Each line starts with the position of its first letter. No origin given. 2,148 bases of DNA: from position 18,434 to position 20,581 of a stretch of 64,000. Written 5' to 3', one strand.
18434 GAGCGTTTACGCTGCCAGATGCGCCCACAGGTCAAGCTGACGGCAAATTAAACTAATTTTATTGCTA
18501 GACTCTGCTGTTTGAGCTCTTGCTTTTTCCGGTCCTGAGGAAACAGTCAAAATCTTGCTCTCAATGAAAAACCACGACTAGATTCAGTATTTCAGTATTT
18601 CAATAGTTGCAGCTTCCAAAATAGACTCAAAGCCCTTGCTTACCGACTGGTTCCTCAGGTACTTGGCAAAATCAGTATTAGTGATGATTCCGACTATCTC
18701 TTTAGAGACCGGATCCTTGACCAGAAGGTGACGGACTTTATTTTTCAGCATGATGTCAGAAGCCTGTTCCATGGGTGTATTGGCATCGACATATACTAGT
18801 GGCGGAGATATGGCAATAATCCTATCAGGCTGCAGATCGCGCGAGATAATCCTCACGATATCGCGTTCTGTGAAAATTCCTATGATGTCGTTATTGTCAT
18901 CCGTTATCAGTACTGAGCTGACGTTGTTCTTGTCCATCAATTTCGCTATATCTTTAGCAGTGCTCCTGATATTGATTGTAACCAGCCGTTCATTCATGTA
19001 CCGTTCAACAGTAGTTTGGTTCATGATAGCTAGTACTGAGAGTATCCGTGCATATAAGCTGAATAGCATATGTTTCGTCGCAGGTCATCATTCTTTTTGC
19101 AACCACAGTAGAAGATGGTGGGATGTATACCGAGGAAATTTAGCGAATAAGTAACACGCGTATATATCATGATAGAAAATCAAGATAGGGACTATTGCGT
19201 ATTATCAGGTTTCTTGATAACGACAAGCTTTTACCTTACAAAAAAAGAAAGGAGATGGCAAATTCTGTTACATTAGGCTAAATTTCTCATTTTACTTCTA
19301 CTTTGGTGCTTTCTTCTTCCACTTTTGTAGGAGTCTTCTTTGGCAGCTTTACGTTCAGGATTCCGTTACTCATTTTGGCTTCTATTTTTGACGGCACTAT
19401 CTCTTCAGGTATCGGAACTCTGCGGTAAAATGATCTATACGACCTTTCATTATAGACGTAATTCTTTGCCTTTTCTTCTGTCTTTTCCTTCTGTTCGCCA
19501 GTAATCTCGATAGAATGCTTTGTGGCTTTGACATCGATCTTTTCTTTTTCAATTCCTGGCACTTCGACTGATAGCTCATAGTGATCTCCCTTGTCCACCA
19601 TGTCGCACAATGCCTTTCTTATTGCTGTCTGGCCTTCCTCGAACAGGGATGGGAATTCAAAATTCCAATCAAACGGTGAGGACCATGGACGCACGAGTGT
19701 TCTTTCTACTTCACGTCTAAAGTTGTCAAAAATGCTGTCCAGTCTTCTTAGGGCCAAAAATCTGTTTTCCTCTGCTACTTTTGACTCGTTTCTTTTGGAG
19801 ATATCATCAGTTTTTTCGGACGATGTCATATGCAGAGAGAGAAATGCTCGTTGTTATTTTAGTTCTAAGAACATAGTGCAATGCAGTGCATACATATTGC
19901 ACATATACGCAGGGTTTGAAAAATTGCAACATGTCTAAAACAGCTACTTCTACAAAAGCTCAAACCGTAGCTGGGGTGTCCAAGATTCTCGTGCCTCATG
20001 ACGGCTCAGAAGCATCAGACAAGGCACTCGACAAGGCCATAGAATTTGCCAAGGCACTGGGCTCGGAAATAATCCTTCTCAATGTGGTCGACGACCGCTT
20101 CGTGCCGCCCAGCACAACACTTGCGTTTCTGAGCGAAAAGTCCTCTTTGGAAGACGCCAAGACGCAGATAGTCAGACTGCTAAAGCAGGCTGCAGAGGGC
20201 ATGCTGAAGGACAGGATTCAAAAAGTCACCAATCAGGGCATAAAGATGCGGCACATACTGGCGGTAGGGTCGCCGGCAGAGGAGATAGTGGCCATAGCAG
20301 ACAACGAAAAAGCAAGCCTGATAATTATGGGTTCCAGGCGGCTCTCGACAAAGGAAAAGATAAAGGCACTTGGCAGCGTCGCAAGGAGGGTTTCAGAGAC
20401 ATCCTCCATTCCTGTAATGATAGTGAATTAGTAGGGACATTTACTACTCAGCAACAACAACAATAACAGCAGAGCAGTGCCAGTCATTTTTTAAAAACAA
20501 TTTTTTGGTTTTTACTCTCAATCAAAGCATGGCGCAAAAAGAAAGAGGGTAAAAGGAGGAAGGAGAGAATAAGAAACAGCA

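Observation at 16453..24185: Integrase-led low-GC block encoding CBS, sHsp, USP, sHsp, small TM and Cdc48: candidate archaeal counterpart of bacterial heat-resistance/protein-quality-control islands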

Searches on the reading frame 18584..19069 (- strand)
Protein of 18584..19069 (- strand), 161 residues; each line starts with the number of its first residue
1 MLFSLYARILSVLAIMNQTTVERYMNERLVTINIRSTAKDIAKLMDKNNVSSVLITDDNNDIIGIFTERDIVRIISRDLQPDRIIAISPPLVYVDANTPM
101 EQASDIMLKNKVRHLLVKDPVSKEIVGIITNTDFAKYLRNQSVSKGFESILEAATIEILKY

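Call 5: search_protein_families(library=pfam, proteins=[window:18584-19069:-], max_evalue=0.01)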
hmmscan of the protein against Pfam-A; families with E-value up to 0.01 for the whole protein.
window:18584-19069:- (161 aa): 1 family
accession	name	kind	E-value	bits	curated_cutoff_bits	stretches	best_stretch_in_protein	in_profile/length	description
PF00571.33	CBS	-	1e-23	83.8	24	2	21-76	1-56/57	CBS domain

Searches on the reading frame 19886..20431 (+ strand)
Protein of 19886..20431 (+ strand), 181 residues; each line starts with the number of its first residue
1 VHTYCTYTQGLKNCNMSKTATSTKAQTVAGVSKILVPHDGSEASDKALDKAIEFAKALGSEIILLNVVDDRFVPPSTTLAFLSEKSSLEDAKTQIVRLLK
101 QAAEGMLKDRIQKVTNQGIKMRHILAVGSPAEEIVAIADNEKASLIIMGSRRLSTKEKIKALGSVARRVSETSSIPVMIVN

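Call 5: search_protein_families(library=pfam, proteins=[window:19886-20431:+], max_evalue=0.01)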
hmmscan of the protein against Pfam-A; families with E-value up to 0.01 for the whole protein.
window:19886-20431:+ (181 aa): 1 family
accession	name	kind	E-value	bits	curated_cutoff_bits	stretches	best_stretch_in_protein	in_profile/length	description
PF00582.32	Usp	-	2.5e-32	112.8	24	1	32-180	3-140/141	Universal stress protein family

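Call 64: search_protein_families(library=ncbifam, proteins=[window:19931-20431:+], max_evalue=0.001)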
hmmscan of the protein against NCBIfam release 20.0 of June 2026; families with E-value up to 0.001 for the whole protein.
window:19931-20431:+ (166 aa): 3 families
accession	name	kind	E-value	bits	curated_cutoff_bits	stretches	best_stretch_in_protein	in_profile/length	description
NF011581.0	PRK15005.1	equivalog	8.5e-06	26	166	1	18-165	4-143/144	universal stress protein UspF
NF012000.0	PRK15456.1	equivalog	1.6e-05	25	189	1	21-165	7-141/142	universal stress protein UspG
NF007512.0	PRK10116.1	equivalog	0.00064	19.8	167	0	17-165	4-137/142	universal stress protein UspC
